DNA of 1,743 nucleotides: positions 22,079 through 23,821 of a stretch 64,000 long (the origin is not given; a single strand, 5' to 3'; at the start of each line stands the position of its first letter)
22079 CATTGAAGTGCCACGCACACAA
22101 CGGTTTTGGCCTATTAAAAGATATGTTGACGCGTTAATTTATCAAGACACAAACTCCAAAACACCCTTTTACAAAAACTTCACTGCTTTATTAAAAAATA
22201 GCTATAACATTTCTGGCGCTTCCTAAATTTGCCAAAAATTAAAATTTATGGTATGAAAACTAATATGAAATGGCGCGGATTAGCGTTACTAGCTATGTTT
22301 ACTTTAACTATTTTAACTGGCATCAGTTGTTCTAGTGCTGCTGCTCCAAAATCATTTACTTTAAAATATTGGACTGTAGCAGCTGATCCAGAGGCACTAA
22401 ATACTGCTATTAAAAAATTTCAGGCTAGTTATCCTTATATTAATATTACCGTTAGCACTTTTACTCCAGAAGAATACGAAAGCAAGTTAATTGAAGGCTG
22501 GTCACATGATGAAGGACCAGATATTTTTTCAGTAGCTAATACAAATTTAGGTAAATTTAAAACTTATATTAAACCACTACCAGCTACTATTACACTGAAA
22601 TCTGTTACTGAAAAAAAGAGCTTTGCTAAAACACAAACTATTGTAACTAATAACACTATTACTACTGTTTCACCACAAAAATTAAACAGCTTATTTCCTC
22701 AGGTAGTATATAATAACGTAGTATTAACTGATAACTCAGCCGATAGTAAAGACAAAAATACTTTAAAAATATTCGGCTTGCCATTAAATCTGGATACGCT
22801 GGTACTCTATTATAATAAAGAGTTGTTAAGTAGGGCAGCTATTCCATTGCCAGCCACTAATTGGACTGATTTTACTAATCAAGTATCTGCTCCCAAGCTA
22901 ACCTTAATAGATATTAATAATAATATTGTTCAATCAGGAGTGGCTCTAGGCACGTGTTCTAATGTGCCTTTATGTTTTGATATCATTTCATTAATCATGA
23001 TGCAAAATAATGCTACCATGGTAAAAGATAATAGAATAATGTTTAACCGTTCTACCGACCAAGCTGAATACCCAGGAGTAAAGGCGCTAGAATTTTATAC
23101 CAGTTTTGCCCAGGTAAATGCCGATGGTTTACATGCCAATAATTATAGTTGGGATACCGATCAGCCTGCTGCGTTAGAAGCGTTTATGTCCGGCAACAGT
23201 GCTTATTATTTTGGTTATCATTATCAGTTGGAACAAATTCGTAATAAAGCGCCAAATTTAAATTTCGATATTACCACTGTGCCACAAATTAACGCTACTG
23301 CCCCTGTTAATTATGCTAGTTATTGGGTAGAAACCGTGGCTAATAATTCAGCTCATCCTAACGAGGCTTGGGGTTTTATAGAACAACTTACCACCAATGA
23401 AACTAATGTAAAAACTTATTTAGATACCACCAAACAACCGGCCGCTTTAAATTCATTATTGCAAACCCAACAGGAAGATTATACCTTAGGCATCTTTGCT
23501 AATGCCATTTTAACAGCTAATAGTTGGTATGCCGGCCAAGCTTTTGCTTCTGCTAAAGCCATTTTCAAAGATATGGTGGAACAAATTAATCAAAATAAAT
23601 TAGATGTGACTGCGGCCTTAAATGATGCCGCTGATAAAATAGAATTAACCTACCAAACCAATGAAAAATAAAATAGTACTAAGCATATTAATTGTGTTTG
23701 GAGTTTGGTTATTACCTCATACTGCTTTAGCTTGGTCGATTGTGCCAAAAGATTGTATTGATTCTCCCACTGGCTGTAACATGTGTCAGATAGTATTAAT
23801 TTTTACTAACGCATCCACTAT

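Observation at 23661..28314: Convergent cluster of nine T4SS-pilin-like paralogues using one conserved core as a scaffold for different surface modules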

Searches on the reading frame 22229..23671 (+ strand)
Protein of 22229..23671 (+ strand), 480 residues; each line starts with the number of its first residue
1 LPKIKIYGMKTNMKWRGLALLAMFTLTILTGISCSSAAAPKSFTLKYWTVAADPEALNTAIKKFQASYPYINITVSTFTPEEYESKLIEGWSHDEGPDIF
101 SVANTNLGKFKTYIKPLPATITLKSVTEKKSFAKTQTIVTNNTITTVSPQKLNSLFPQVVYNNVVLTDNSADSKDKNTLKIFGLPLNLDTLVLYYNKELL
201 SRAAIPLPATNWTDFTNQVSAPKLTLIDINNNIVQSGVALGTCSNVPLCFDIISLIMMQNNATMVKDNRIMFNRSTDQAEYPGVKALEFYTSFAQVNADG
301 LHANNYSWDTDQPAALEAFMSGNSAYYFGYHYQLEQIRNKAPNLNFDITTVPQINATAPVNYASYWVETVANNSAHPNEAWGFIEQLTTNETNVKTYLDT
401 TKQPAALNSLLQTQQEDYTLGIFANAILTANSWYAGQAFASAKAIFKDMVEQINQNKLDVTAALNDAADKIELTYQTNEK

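Call 12: search_protein_families(library=pfam, proteins=[window:22229-23671:+], max_evalue=0.001)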
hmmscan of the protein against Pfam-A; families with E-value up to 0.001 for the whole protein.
window:22229-23671:+ (480 aa): 1 family
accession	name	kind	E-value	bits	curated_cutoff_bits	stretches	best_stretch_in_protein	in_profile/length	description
PF01547.30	SBP_bac_1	-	3e-15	57.4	26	1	56-392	9-305/307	Bacterial extracellular solute-binding protein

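Call 42: search_protein_families(library=ncbifam, proteins=[window:22229-23671:+], max_evalue=0.1)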
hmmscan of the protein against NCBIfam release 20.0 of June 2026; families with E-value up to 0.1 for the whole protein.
window:22229-23671:+ (480 aa): 1 family
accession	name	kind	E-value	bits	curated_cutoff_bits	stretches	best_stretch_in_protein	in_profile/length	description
NF053763.1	ABCarbgalBndGanS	equivalog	6.2e-09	35.1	700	1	165-221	123-178/420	galactooligosaccharide ABC transporter substrate-binding protein GanS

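Call 77: find_related_loci(query=A4, collection=metagenome_contigs, flank=10000)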
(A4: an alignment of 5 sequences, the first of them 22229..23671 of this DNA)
Query A4 (480 aa) in metagenome_contigs; peptide patterns used: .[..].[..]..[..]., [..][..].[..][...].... (x = any residue, [..] = any of these).
366 stretches matched a pattern; 305 encode a relative of the query (tblastn E <= 1e-3); the best 80 are kept; 80 distinct loci.
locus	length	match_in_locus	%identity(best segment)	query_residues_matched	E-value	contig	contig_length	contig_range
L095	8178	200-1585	49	4-476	9e-146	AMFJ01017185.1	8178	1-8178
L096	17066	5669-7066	46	3-476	2e-137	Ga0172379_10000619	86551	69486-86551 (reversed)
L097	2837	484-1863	40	12-476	2e-112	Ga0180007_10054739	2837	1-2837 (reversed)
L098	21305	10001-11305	41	31-476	7e-104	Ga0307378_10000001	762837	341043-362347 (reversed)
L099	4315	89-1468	39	7-474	2e-102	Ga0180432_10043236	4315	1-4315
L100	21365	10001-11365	37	10-476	8e-98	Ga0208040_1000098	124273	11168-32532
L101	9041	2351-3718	36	12-474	8e-98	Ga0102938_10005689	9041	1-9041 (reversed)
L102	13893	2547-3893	40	10-472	7e-98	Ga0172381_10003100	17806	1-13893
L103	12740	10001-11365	37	10-476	8e-98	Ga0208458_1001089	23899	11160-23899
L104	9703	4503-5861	37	18-476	3e-97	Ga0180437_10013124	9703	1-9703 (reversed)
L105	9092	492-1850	37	18-476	3e-97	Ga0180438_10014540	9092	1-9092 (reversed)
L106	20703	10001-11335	38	20-474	5e-97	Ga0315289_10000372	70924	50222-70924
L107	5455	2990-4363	37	16-476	1e-96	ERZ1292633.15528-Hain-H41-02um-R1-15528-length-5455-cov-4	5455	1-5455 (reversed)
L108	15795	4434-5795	37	13-476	2e-96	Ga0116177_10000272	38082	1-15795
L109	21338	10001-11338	39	20-476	5e-95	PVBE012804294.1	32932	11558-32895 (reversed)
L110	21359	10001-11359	38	18-476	7e-94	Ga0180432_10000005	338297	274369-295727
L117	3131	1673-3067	39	16-474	3e-94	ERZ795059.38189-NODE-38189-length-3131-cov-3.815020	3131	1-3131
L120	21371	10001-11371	37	16-474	4e-92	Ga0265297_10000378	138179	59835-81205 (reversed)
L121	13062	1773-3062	40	31-471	3e-92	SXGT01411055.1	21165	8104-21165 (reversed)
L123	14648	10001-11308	38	30-474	3e-92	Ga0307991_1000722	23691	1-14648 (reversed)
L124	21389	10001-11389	39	18-479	4e-92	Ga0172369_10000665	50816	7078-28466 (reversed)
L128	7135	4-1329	37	28-474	1e-91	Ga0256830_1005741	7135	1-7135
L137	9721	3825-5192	38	13-476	2e-90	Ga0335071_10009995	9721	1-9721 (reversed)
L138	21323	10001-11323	38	31-471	6e-90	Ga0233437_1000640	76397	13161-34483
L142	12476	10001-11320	37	31-474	5e-90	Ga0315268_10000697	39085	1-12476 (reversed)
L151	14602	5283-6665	36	12-476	6e-89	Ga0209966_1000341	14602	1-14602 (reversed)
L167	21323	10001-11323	38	30-474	6e-88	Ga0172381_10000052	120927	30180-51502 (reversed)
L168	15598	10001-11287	38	31-470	1e-87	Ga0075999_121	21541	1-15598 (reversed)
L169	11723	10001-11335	37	28-475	1e-87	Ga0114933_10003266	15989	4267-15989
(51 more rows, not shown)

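Call 81: search_protein_families(library=pfam, proteins=[L117:731-1636:+, L110:1406-2668:+, L142:11313-12167:+, L110:18827-20377:-, L138:14754-15800:-, L137:2219-3739:+, L168:930-2408:+, L121:10048-11328:-, L120:17581-19197:-, L169:1141-3084:-], max_evalue=0.001)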
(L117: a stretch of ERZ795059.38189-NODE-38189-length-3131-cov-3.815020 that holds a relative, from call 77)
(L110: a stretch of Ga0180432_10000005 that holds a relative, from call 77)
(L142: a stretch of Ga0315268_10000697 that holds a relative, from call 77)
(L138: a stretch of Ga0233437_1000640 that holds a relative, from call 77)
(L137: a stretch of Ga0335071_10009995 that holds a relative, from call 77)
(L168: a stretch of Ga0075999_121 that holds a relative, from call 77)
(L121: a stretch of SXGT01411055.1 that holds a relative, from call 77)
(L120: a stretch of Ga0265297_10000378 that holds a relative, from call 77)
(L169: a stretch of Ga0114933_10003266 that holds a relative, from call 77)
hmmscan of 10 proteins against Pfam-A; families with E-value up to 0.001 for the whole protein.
L117:731-1636:+ (302 aa): 2 families
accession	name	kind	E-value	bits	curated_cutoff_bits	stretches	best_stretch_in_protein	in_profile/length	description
PF00483.29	NTP_transferase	-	2.6e-26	93.1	21.2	1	21-280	3-240/245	Nucleotidyl transferase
PF12804.13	NTP_transf_3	-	0.00056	20.6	27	1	21-78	2-52/160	MobA-like NTP transferase domain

L110:1406-2668:+ (421 aa): 1 family
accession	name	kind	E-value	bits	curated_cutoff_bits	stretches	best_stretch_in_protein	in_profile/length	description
PF04932.20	Wzy_C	-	1e-20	74.5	31.7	1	219-354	2-148/149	O-Antigen ligase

L142:11313-12167:+ (285 aa): 1 family
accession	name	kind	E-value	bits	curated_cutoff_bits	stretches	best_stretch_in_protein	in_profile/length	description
PF18895.5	T4SS_pilin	-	1.4e-10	41.6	26.6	1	99-160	9-69/71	Type IV secretion system pilin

L110:18827-20377:- (517 aa): 0 families

L138:14754-15800:- (349 aa): 1 family
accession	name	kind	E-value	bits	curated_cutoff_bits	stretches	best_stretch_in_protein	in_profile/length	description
PF10432.14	bact-PGI_C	-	8.4e-37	126.9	24.5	1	203-347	3-151/151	Bacterial phospho-glucose isomerase C-terminal SIS domain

L137:2219-3739:+ (507 aa): 9 families
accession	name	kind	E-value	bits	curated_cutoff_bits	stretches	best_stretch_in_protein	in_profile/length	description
PF01078.27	Mg_chelatase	-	9.6e-96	319.5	20.3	1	194-400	1-206/207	Magnesium chelatase, subunit ChlI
PF13541.12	ChlI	-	4.2e-38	130.4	27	1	31-145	10-121/121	Subunit ChlI of Mg-chelatase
PF13335.12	Mg_chelatase_C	-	5.9e-31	107.4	26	1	407-503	1-94/94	Magnesium chelatase, subunit ChlI C-terminal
PF07728.20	AAA_5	-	2.3e-08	34.5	22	1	217-354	1-125/139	AAA domain (dynein-related subfamily)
PF00493.29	MCM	-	5.3e-07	29.4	23.3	1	293-362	114-183/224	MCM P-loop domain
PF05362.19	Lon_C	-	1.1e-06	28.8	21.1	1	50-149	77-176/205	Lon protease (S16) C-terminal proteolytic domain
PF00158.32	Sigma54_activat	-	4.5e-05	23.6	20.2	1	202-329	9-122/168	Sigma-54 interaction domain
PF13401.12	AAA_22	-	0.00021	22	27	1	217-324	7-108/130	AAA domain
PF05496.18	RuvB_N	-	0.0008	19.6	27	0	199-234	10-52/159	Holliday junction DNA helicase RuvB P-loop domain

L168:930-2408:+ (493 aa): 2 families
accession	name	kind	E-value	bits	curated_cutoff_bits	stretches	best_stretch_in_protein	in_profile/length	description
PF01943.22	Polysacc_synt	-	4.8e-18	66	28.2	1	28-290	2-268/274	Polysaccharide biosynthesis protein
PF13440.11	Polysacc_synt_3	-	7.3e-16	58.7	23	1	51-344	1-290/293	Polysaccharide biosynthesis protein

L121:10048-11328:- (427 aa): 4 families
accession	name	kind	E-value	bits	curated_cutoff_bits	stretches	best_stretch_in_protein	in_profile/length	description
PF07992.20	Pyr_redox_2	-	8.8e-49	166.9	26.1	1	37-332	2-291/291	Pyridine nucleotide-disulphide oxidoreductase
PF00070.33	Pyr_redox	-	5.5e-17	62.5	22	1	179-252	2-76/82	Pyridine nucleotide-disulphide oxidoreductase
PF01266.30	DAO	-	0.00023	21.3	27.9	0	38-70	2-32/353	FAD dependent oxidoreductase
PF13450.12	NAD_binding_8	-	0.00052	20.7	21.9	0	40-72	1-31/68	NAD(P)-binding Rossmann-like domain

L120:17581-19197:- (539 aa): 0 families

L169:1141-3084:- (648 aa): 2 families
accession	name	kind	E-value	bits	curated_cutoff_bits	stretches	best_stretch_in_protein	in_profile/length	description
PF08486.15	SpoIID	-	7.2e-13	49.4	23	1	471-564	2-97/97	Stage II sporulation protein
PF16158.11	N_BRCA1_IG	-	2.5e-10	41.3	28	1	123-182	50-108/108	Ig-like domain from next to BRCA1 gene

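Call 82: search_protein_families(library=pfam, proteins=[L123:6948-9965:-, L105:5716-7626:+, L109:15878-18070:+, L128:2899-3948:+, L151:4367-5398:-, L124:18562-19959:+, L167:18693-19934:+, L138:17469-19049:+, L100:7045-8595:+, L109:2297-3376:-], max_evalue=0.001)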
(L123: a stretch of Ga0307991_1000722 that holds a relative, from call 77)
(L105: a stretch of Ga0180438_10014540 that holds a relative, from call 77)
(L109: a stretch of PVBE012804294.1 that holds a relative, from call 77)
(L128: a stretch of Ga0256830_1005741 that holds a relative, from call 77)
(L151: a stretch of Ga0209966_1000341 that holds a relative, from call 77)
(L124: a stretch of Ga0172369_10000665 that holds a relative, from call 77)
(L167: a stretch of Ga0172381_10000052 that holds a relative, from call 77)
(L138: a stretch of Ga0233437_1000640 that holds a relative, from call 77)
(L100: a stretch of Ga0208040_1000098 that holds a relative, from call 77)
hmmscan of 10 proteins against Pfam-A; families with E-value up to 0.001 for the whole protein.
L123:6948-9965:- (1006 aa): 3 families
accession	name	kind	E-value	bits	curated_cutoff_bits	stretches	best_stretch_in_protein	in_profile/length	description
PF00912.28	Transgly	-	1.3e-61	207.5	27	1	139-312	5-177/178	Transglycosylase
PF00905.27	Transpeptidase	-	7.3e-26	91.5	22.1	1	408-687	6-299/299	Penicillin binding protein transpeptidase domain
PF17957.7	Big_7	-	6.8e-05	23.9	24.1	1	810-886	1-70/70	Bacterial Ig domain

L105:5716-7626:+ (637 aa): 1 family
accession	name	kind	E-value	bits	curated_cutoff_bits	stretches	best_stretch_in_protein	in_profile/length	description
PF09852.15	DUF2079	-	1.6e-35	123.5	28.2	1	97-508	11-444/459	Predicted membrane protein (DUF2079)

L109:15878-18070:+ (731 aa): 0 families

L128:2899-3948:+ (350 aa): 10 families
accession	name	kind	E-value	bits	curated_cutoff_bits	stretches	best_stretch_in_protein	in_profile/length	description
PF00154.27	RecA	-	3.8e-133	443.3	27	1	27-285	4-262/262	recA bacterial DNA recombination protein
PF21096.2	RecA_C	-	6.7e-16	58.6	27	1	288-343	1-56/57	RecA C-terminal domain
PF08423.17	Rad51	-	7.5e-09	35.6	22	1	52-246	4-214/244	Rad51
PF06745.19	ATPase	-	1.7e-06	28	26.6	1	56-133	1-80/231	KaiC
PF02283.22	CobU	-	8.7e-06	25.8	27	1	80-211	3-125/168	Cobinamide kinase / cobinamide phosphate guanyltransferase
PF01637.24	ATPase_2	-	5.6e-05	23.5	33.2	1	76-206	21-114/225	ATPase domain predominantly from Archaea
PF00004.35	AAA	-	0.00019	22.3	21.2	1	80-202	3-100/131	ATPase family associated with various cellular activities (AAA)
PF13401.12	AAA_22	-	0.00064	20.5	27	0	76-172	6-97/130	AAA domain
PF13191.12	AAA_16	-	0.00092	20.2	32.6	0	74-209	23-139/167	AAA ATPase domain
PF00005.33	ABC_tran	-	0.00096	20.2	25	0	72-129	8-67/137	ABC transporter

L151:4367-5398:- (344 aa): 0 families

L124:18562-19959:+ (466 aa): 6 families
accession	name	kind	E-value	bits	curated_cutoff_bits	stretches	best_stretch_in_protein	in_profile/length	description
PF14397.11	ATPgrasp_ST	-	7.3e-67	225.9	31.4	1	18-290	2-277/278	Sugar-transfer associated ATP-grasp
PF08443.16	RimK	-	3.9e-10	40.1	21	1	231-275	129-172/188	RimK-like ATP-grasp domain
PF05618.17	Zn_protease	-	1.4e-06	28.7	27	1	339-464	13-129/138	Putative ATP-dependent zinc protease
PF02655.19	ATP-grasp_3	-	0.00014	22.4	23.2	0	231-270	117-157/160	ATP-grasp domain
PF13975.11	gag-asp_proteas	-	0.00022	22.2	28.2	0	341-370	8-37/92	gag-polyprotein putative aspartyl protease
PF14398.11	ATPgrasp_YheCD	-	0.00035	20.3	26.8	0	237-280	189-237/255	YheC/D like ATP-grasp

L167:18693-19934:+ (414 aa): 3 families
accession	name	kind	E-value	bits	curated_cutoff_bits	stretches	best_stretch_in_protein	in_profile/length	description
PF01170.24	UPF0020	-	1.2e-18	67.9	22.3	1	207-355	4-166/197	RMKL-like, methyltransferase domain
PF01555.25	N6_N4_Mtase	-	3.4e-08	34.1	26.7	1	194-267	146-217/221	DNA methylase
PF13847.12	Methyltransf_31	-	7.1e-08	32.7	27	1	229-354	2-110/145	Methyltransferase domain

L138:17469-19049:+ (527 aa): 3 families
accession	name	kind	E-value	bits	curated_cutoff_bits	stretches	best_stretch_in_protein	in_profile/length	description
PF14402.11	7TM_transglut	-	3.4e-24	86.1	25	1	327-517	57-247/248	7 transmembrane helices usually fused to an inactive transglutaminase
PF18911.6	PKD_4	-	4.2e-11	43.2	27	1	48-116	6-73/85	PKD domain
PF00801.26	PKD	-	4.7e-09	36.5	23.5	1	52-111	6-65/80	PKD domain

L100:7045-8595:+ (517 aa): 0 families

L109:2297-3376:- (360 aa): 2 families
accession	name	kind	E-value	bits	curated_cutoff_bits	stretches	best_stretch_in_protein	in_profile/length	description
PF00768.25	Peptidase_S11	-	2.8e-39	135.4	27.6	1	103-333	7-237/239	D-alanyl-D-alanine carboxypeptidase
PF13354.11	Beta-lactamase2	-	5.4e-09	36.1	22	1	126-264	16-159/214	Beta-lactamase enzyme family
